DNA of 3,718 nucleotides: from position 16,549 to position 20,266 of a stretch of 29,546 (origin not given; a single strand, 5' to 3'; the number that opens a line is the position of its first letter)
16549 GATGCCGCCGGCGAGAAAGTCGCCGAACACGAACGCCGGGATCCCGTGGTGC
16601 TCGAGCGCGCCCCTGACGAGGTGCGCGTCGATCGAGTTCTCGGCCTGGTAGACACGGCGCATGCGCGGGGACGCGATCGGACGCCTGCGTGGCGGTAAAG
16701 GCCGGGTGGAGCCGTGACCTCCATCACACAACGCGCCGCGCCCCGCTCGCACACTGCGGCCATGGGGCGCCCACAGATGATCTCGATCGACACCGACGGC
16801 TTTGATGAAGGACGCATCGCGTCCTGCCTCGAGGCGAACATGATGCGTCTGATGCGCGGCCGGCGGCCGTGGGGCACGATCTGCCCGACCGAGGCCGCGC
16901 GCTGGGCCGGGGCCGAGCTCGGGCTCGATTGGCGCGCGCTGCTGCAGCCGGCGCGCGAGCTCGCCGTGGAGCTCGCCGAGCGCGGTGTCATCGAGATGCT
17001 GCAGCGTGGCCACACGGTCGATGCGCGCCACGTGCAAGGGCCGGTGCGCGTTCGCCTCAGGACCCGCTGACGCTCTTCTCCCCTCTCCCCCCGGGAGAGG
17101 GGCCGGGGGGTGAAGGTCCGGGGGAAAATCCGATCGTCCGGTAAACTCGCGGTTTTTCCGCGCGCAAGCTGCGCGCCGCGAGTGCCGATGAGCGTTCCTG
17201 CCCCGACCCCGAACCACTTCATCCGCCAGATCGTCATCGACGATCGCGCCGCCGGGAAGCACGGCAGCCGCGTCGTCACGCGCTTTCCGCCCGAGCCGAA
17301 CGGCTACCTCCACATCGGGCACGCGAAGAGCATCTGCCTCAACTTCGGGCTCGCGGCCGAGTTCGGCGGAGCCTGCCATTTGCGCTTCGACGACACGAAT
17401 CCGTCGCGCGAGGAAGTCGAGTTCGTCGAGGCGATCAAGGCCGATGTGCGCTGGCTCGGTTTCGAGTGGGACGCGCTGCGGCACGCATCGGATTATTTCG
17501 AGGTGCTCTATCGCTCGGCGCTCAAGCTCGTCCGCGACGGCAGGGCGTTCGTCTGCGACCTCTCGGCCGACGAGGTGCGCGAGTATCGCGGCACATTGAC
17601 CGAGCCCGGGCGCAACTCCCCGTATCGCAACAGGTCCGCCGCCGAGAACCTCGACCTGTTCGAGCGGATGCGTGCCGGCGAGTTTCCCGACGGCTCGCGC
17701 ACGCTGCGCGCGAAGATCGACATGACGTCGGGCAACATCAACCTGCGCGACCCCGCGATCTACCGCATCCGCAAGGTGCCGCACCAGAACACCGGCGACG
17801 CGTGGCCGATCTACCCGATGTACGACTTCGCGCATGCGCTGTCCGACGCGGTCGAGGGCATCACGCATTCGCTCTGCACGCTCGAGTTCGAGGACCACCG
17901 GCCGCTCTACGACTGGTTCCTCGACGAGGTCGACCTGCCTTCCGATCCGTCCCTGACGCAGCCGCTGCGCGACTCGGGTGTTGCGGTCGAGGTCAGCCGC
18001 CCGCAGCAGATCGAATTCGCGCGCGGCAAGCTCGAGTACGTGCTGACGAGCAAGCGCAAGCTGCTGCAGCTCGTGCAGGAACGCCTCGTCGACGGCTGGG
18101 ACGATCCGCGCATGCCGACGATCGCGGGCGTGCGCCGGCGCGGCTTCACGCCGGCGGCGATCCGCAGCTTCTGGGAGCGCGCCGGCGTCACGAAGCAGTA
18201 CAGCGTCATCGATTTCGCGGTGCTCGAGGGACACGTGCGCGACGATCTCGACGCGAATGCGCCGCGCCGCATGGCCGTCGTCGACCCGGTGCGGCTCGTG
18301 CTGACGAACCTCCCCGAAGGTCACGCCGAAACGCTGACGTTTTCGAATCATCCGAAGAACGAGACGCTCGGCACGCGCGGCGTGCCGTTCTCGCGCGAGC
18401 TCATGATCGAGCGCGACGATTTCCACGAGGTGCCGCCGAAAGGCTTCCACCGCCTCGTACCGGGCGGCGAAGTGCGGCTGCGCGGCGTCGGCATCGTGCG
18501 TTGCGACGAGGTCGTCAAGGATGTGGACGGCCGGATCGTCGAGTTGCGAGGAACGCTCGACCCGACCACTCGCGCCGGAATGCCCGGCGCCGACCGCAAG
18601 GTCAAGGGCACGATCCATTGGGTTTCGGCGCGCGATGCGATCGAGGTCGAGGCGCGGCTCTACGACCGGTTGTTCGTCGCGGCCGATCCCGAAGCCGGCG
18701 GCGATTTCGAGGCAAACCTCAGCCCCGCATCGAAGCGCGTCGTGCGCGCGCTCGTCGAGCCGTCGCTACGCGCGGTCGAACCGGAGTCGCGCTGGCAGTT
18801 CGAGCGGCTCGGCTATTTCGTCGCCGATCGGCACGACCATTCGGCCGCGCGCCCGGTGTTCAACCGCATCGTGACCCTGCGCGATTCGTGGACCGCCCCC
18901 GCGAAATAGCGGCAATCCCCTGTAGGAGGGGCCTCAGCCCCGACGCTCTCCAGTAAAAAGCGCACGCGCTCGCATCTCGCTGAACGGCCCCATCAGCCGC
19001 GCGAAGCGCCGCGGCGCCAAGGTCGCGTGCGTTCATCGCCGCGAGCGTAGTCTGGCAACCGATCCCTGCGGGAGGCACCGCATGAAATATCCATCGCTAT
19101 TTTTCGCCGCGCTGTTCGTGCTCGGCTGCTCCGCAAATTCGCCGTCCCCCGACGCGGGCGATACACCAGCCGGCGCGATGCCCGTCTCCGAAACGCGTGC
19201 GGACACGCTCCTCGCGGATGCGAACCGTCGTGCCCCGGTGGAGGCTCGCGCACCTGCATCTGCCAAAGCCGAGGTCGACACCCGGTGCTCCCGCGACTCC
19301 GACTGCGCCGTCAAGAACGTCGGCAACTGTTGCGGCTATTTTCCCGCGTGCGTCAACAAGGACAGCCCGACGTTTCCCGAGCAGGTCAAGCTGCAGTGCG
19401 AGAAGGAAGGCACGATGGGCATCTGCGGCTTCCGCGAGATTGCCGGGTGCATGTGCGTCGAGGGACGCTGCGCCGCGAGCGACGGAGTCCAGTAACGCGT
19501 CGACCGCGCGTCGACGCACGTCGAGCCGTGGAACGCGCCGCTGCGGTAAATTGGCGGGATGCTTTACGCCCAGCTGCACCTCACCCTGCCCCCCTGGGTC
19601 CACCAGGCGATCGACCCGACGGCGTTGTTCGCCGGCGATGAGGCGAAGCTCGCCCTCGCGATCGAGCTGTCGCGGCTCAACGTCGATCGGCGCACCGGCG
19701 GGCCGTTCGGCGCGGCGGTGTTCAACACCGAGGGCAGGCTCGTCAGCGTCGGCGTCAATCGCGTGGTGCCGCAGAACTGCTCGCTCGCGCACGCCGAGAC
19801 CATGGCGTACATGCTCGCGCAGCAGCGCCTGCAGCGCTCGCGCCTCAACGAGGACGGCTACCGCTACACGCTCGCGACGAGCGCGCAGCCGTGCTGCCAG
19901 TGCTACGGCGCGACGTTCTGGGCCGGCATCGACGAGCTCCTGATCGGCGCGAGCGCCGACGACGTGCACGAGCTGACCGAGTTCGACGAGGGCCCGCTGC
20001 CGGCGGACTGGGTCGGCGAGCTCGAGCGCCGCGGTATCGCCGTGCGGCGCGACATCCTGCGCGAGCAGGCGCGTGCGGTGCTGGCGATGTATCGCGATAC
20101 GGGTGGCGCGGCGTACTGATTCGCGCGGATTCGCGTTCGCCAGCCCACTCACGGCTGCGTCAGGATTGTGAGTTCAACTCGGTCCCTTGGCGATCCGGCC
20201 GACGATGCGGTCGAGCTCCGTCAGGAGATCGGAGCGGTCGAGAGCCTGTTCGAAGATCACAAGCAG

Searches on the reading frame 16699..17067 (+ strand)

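Call 9: search_protein_families(library=ncbifam, proteins=[window:16699-17067:+], max_evalue=0.001)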
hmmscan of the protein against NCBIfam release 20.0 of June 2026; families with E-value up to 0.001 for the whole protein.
window:16699-17067:+ (123 aa): 0 families

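Call 10: search_protein_families(library=pfam, proteins=[window:16699-17067:+], max_evalue=0.001)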
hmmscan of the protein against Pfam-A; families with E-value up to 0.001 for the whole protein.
window:16699-17067:+ (123 aa): 1 family
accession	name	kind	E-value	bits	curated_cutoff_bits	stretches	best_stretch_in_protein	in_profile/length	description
PF11625.14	DUF3253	-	2.8e-22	79.2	22.1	1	44-120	4-80/81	Protein of unknown function (DUF3253)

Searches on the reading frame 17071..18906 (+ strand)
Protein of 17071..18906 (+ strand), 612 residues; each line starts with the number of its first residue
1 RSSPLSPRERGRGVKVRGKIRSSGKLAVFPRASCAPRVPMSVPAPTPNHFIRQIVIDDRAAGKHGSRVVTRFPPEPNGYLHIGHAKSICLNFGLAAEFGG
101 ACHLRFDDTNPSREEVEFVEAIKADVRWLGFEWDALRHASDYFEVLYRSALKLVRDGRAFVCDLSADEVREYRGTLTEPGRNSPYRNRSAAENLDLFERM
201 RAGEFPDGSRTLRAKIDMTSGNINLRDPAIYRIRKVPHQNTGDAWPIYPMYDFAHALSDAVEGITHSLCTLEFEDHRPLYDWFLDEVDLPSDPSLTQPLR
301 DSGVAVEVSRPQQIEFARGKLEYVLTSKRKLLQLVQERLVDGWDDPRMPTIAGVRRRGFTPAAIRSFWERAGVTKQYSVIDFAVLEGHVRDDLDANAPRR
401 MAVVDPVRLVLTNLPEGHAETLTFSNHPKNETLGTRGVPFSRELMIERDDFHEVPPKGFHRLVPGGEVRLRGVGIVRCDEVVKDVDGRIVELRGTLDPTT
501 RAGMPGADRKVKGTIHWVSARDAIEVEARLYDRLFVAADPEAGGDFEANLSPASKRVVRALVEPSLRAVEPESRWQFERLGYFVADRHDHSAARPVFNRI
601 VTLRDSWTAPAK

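Call 9: search_protein_families(library=ncbifam, proteins=[window:17071-18906:+], max_evalue=0.001)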
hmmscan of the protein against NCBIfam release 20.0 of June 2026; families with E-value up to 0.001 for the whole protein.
window:17071-18906:+ (612 aa): 10 families
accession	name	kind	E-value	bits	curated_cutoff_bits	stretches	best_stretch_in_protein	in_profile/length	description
NF011291.0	PRK14703.1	equivalog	7.5e-243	808.2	681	1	48-609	13-558/769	glutamine--tRNA ligase/YqeY domain fusion protein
TIGR00440.1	glnS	equivalog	4.8e-205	682.4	425.8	1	68-608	1-523/524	glutamine--tRNA ligase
TIGR00463.1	gltX_arch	equivalog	5.7e-99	332.1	401.75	2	66-284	92-308/560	glutamate--tRNA ligase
NF003169.0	PRK04156.1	equivalog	5e-84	282.9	516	2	66-270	100-302/567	glutamate--tRNA ligase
NF004315.1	PRK05710.1-4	equivalog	7.7e-19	68.2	250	1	70-190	1-125/274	tRNA glutamyl-Q(34) synthetase GluQRS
TIGR00464.1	gltX_bact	equivalog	5e-18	65.2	289.95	1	68-267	2-201/470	glutamate--tRNA ligase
NF004314.0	PRK05710.1-3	equivalog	2.9e-14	53.1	256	1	66-190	5-114/297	tRNA glutamyl-Q(34) synthetase GluQRS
TIGR03838.1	queuosine_YadB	equivalog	1.9e-12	47.2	276.7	1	69-185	2-114/272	tRNA glutamyl-Q(34) synthetase GluQRS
NF004312.0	PRK05710.1-1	equivalog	8.3e-06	25.4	453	1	64-191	10-138/306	tRNA glutamyl-Q(34) synthetase GluQRS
NF004313.0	PRK05710.1-2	equivalog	0.00029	20.1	380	1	67-172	4-110/299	tRNA glutamyl-Q(34) synthetase GluQRS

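Call 10: search_protein_families(library=pfam, proteins=[window:17071-18906:+], max_evalue=0.001)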
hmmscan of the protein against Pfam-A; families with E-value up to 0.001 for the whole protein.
window:17071-18906:+ (612 aa): 3 families
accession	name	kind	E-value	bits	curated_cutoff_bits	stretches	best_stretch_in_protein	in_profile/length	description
PF00749.27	tRNA-synt_1c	-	1.6e-93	313.5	23.4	1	68-393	2-312/314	tRNA synthetases class I (E and Q), catalytic domain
PF03950.23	tRNA-synt_1c_C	-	1e-27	96.6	23.9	1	397-497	1-91/91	tRNA synthetases class I (E and Q), anti-codon binding domain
PF20974.2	tRNA-synt_1c_C2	-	1.2e-20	74.3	23.9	1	514-586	1-69/69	tRNA synthetases class I (E and Q), anti-codon binding domain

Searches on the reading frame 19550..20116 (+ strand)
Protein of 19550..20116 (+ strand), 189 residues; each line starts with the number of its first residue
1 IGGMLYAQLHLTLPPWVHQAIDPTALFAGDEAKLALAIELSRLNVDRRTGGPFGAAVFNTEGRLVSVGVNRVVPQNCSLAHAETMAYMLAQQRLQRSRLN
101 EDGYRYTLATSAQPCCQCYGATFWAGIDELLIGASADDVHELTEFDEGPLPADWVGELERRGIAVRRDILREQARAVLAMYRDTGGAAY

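Call 9: search_protein_families(library=ncbifam, proteins=[window:19550-20116:+], max_evalue=0.001)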
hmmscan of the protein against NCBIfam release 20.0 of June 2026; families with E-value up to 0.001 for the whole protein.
window:19550-20116:+ (189 aa): 1 family
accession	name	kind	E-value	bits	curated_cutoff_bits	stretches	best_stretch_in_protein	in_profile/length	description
NF008113.2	PRK10860.1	equivalog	5.1e-08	32.9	150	1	34-136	11-107/165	tRNA adenosine(34) deaminase TadA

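Call 10: search_protein_families(library=pfam, proteins=[window:19550-20116:+], max_evalue=0.001)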
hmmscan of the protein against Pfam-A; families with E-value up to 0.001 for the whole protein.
window:19550-20116:+ (189 aa): 3 families
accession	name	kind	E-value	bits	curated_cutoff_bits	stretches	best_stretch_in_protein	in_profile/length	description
PF00383.29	dCMP_cyt_deam_1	-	1e-12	48.3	25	1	31-133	5-101/102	Cytidine and deoxycytidylate deaminase zinc-binding region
PF14437.12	MafB19-deam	-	1.5e-06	28.6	27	1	54-137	26-104/142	MafB19-like deaminase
PF14439.12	Bd3614-deam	-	0.00089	19.7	38.5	0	54-166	11-110/113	Bd3614-like deaminase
